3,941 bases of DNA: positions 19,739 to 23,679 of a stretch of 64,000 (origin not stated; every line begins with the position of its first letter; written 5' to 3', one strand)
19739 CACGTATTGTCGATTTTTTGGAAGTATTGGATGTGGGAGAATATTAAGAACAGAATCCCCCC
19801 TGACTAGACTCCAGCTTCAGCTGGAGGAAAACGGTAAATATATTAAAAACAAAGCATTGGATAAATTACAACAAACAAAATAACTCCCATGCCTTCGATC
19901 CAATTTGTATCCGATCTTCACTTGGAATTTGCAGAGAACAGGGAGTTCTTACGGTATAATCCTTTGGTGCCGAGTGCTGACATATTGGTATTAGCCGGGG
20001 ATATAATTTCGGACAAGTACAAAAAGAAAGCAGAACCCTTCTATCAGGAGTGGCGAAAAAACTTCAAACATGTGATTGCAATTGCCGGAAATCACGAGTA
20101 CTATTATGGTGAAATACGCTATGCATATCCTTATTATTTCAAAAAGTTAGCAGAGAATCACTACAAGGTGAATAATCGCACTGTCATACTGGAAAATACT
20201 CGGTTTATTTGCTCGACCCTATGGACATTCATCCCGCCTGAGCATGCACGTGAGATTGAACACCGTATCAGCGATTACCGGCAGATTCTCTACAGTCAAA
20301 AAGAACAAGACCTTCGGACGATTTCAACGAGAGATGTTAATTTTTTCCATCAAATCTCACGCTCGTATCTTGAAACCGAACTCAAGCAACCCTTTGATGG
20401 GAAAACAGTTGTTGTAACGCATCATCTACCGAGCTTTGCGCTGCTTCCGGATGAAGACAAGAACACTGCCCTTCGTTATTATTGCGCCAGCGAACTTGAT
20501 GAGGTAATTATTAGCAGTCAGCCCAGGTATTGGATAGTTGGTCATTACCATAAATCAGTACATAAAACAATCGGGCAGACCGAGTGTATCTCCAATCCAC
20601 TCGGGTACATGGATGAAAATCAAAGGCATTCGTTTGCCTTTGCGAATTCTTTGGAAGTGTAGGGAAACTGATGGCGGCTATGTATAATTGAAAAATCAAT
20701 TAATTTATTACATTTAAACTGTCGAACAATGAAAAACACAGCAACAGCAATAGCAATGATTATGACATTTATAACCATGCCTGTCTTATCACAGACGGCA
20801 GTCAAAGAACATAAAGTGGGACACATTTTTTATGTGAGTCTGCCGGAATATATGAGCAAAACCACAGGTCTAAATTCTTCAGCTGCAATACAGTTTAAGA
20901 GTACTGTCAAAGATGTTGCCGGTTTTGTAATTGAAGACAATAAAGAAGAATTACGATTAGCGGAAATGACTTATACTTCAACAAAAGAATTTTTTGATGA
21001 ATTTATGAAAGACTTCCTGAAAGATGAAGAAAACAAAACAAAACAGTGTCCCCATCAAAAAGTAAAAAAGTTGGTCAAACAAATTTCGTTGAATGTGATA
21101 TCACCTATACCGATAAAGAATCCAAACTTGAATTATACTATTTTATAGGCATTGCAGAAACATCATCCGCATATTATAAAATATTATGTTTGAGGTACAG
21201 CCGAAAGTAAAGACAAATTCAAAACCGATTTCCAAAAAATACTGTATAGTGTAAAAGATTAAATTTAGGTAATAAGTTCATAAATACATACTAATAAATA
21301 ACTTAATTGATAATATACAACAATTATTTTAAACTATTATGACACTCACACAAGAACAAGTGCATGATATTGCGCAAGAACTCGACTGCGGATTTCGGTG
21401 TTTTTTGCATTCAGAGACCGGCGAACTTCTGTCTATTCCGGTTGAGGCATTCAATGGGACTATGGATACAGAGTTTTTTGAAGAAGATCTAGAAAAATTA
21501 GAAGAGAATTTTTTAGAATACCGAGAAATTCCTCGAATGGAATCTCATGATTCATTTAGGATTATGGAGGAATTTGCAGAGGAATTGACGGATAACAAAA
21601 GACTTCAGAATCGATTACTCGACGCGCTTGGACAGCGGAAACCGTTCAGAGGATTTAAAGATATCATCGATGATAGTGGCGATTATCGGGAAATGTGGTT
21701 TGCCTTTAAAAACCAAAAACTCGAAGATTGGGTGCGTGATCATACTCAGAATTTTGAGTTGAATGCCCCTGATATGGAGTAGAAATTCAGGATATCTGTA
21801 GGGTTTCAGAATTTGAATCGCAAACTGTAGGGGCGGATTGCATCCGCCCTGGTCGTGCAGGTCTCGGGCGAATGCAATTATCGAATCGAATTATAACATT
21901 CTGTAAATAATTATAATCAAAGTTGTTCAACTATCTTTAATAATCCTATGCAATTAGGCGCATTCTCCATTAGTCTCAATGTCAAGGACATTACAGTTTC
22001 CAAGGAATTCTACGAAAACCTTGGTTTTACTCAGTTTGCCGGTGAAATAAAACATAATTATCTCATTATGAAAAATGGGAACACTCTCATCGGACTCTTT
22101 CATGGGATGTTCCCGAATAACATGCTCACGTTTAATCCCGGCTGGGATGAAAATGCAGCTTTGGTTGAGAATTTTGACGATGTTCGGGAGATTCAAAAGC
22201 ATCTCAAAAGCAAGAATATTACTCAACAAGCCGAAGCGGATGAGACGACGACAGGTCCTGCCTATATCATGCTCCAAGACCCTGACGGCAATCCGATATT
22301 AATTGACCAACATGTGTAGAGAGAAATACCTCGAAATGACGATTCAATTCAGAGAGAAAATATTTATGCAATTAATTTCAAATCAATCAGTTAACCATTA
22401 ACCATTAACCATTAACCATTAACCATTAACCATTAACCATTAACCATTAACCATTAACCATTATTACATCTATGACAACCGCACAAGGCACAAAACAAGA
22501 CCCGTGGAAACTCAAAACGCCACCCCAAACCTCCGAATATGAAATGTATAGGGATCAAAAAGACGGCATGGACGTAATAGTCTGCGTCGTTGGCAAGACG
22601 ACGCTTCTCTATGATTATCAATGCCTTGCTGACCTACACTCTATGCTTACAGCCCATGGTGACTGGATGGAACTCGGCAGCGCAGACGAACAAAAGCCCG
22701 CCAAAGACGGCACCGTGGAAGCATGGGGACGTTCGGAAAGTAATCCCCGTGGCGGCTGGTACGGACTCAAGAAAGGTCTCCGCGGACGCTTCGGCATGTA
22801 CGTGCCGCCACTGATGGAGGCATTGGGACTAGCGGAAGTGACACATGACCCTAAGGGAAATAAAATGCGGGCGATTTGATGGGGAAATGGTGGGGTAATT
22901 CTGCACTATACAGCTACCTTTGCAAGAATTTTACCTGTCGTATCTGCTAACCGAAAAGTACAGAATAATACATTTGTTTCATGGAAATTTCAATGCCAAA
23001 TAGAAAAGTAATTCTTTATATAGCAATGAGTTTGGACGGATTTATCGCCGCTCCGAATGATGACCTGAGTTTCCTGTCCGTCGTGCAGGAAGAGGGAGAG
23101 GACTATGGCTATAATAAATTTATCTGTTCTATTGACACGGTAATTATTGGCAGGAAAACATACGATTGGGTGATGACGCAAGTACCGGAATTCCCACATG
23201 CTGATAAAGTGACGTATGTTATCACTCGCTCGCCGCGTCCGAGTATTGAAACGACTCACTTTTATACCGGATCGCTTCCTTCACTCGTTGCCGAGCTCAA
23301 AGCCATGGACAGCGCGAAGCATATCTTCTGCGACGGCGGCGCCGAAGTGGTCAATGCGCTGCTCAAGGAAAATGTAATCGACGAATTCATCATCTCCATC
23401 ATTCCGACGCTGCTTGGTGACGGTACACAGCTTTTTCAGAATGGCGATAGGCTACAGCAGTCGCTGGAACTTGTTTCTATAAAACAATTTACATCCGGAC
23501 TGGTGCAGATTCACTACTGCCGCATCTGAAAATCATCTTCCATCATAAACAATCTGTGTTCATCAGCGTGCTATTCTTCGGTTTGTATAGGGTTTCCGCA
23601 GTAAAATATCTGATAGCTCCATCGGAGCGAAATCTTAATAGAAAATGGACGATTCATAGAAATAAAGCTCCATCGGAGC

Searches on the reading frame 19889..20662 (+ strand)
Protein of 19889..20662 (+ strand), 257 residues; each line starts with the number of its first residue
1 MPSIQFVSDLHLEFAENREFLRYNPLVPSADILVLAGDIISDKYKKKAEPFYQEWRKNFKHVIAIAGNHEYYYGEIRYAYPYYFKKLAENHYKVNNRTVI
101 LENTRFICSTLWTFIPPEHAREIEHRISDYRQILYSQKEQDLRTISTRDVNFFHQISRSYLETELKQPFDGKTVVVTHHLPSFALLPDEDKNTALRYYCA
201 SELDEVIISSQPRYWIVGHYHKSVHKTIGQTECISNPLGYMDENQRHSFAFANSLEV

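Call 7: search_protein_families(library=pfam, proteins=[window:19889-20662:+])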
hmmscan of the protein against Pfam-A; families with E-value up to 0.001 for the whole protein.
window:19889-20662:+ (257 aa): 2 families
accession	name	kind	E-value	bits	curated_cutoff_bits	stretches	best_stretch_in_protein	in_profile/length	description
PF00149.33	Metallophos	-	6.9e-14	53.2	21.5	1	6-222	5-190/191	Calcineurin-like phosphoesterase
PF12850.12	Metallophos_2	-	1.2e-07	32.3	27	1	4-232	3-128/154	Calcineurin-like phosphoesterase superfamily domain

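Call 25: find_homologous_proteins(query=window:19889-20662:+, max_evalue=1e-20)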
Query window:19889-20662:+ (257 aa): 464 proteins with E <= 1e-20 among 1689 candidates; the best 120 are listed.
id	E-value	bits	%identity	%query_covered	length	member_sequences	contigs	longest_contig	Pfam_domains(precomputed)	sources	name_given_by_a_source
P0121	2.1e-162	556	94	100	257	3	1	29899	PF12850.13,PF00149.34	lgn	-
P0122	1.6e-95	337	58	99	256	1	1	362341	PF12850.13,PF00149.34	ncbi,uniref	ncbi:metallophosphoesterase [Leptospira koniambonensis]|uniref:metallophosphoesterase n=1 Tax=Leptos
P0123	6.1e-91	322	54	99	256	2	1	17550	PF12850.13,PF00149.34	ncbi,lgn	-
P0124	1.4e-84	301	53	96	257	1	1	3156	PF00149.34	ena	-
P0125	1.4e-84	301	54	99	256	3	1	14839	PF12850.13,PF00149.34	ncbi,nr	ncbi:metallophosphoesterase [Leptospira vanthielii]|nr:metallophosphoesterase [Leptospira vanthielii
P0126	1.1e-82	295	52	99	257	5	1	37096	PF00149.34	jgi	jgi:predicted phosphodiesterase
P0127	1.6e-82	295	50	99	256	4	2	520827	PF12850.13,PF00149.34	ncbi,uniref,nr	ncbi:metallophosphoesterase [Leptospira bandrabouensis]|uniref:metallophosphoesterase n=1 Tax=Leptos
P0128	8.3e-80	286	53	96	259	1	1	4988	PF12850.13,PF00149.34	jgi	jgi:predicted phosphodiesterase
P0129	1.2e-78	282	50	100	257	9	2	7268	PF00149.34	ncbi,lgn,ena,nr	ncbi:MAG TPA: metallophosphoesterase [Turneriella sp.]|nr:metallophosphoesterase [Turneriella sp.]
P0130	4.9e-73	264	49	93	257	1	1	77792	PF12850.13,PF00149.34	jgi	jgi:predicted phosphodiesterase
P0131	1.5e-72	262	46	96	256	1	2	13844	PF12850.13,PF00149.34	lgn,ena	-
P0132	3.5e-72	261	46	99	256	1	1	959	PF12850.13,PF00149.34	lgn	-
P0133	7.6e-72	260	47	100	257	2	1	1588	PF12850.13,PF00149.34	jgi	-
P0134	5.7e-70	254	47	99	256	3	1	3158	PF12850.13,PF00149.34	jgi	jgi:predicted phosphodiesterase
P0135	5.0e-69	251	49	95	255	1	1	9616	PF00149.34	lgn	-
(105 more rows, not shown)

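Call 26: find_encoding_contigs(protein=P0121, flank=10000, max_places=6)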
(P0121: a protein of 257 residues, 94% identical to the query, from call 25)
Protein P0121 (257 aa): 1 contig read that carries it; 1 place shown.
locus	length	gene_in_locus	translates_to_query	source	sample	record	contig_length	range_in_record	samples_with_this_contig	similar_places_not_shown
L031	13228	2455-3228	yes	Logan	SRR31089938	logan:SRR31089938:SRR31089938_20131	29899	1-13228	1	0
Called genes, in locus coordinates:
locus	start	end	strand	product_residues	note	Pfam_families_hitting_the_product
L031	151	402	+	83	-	-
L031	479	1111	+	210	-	-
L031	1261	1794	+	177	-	-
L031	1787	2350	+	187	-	PF01885:PTS_2-RNA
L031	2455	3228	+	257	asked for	PF00149:Metallophos, PF12850:Metallophos_2 (faint)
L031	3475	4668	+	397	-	PF28495:TMEM260_2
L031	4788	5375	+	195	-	PF14903:WG_beta_rep (weak)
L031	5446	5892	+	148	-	PF03682:UPF0158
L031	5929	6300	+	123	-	PF00903:Glyoxalase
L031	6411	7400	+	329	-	PF13415:Beta-prop_FBX42 (faint), PF24681:Kelch_KLHDC2_KLHL20_DRC7 (faint), PF25852:DUF6242_C (weak)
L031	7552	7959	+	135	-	PF21619:DUF6855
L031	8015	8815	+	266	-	-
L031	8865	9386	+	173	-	PF01872:RibD_C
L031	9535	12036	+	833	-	PF09586:YfhO (weak)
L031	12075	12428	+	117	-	-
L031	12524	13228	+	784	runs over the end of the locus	PF13620:CarboxypepD_reg, PF13715:CarbopepD_reg_2, PF07715:Plug, PF00593:TonB_dep_Rec_b-barrel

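Call 63: search_protein_families(library=pfam, proteins=[L031:151-402:+, L031:479-1111:+, L031:1261-1794:+, L031:1787-2350:+, L031:3475-4668:+], max_evalue=0.01)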
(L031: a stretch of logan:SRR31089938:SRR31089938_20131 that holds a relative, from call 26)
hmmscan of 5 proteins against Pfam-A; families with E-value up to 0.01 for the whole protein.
L031:151-402:+ (83 aa): 0 families

L031:479-1111:+ (210 aa): 0 families

L031:1261-1794:+ (177 aa): 0 families

L031:1787-2350:+ (187 aa): 1 family
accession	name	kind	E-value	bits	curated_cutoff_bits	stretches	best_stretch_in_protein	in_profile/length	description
PF01885.22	PTS_2-RNA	-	2.4e-49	168.2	26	1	5-172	1-176/177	RNA 2'-phosphotransferase, Tpt1 / KptA family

L031:3475-4668:+ (397 aa): 0 families

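Call 64: search_protein_families(library=padloc, proteins=[L031:151-402:+, L031:479-1111:+, L031:1261-1794:+, L031:1787-2350:+, window:19889-20662:+], max_evalue=0.01)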
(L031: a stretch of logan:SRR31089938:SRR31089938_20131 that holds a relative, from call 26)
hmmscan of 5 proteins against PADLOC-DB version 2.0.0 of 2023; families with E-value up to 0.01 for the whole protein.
L031:151-402:+ (83 aa): 0 families

L031:479-1111:+ (210 aa): 0 families

L031:1261-1794:+ (177 aa): 0 families

L031:1787-2350:+ (187 aa): 0 families

window:19889-20662:+ (257 aa): 1 family
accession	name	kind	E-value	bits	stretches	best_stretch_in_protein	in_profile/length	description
PDLC04908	PDC-S10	-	9.2e-15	52.5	2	5-110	13-108/223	-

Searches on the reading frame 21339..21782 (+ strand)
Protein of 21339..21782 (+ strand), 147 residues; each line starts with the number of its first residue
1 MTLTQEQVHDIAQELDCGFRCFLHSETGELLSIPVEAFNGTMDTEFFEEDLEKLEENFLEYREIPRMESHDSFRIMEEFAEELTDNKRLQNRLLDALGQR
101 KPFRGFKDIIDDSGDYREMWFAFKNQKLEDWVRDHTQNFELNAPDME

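Call 7: search_protein_families(library=pfam, proteins=[window:21339-21782:+])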
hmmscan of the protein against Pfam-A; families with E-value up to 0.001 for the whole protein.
window:21339-21782:+ (147 aa): 1 family
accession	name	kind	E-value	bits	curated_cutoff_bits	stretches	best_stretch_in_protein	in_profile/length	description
PF03682.18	UPF0158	-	5.7e-11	43.1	21.1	1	9-138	13-136/157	Uncharacterised protein family (UPF0158)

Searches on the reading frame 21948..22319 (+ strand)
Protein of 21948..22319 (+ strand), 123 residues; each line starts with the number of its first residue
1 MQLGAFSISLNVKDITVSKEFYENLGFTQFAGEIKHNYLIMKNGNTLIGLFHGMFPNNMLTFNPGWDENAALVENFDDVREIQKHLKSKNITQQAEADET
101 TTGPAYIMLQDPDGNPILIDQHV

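Call 70: search_protein_families(library=pfam, proteins=[window:21948-22319:+], max_evalue=0.001)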
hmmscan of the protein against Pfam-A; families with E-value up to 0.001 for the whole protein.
window:21948-22319:+ (123 aa): 1 family
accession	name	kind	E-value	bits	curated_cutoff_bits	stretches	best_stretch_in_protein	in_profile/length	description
PF00903.31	Glyoxalase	-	2.2e-11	44.6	20.6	1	8-117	5-119/121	Glyoxalase/Bleomycin resistance protein/Dioxygenase superfamily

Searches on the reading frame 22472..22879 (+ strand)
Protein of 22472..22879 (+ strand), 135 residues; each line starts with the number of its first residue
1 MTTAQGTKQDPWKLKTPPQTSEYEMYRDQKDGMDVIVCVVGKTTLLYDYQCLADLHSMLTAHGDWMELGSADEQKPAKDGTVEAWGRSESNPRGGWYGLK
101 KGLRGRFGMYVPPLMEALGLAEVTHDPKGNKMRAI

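Call 70: search_protein_families(library=pfam, proteins=[window:22472-22879:+], max_evalue=0.001)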
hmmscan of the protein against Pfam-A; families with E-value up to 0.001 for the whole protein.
window:22472-22879:+ (135 aa): 1 family
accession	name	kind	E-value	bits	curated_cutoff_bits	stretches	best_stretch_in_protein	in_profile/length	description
PF21619.2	DUF6855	-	5.3e-69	230.6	27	1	5-135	2-132/132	Family of unknown function (DUF6855)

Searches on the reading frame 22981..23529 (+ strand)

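Call 70: search_protein_families(library=pfam, proteins=[window:22981-23529:+], max_evalue=0.001)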
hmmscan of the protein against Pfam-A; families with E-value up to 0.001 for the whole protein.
window:22981-23529:+ (182 aa): 2 families
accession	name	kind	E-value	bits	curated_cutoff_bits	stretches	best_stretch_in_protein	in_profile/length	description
PF01872.23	RibD_C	-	2.7e-19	70.2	24.1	1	8-175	1-196/197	RibD C-terminal domain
PF00186.24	DHFR_1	-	0.00045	20.4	25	1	48-143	34-118/159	Dihydrofolate reductase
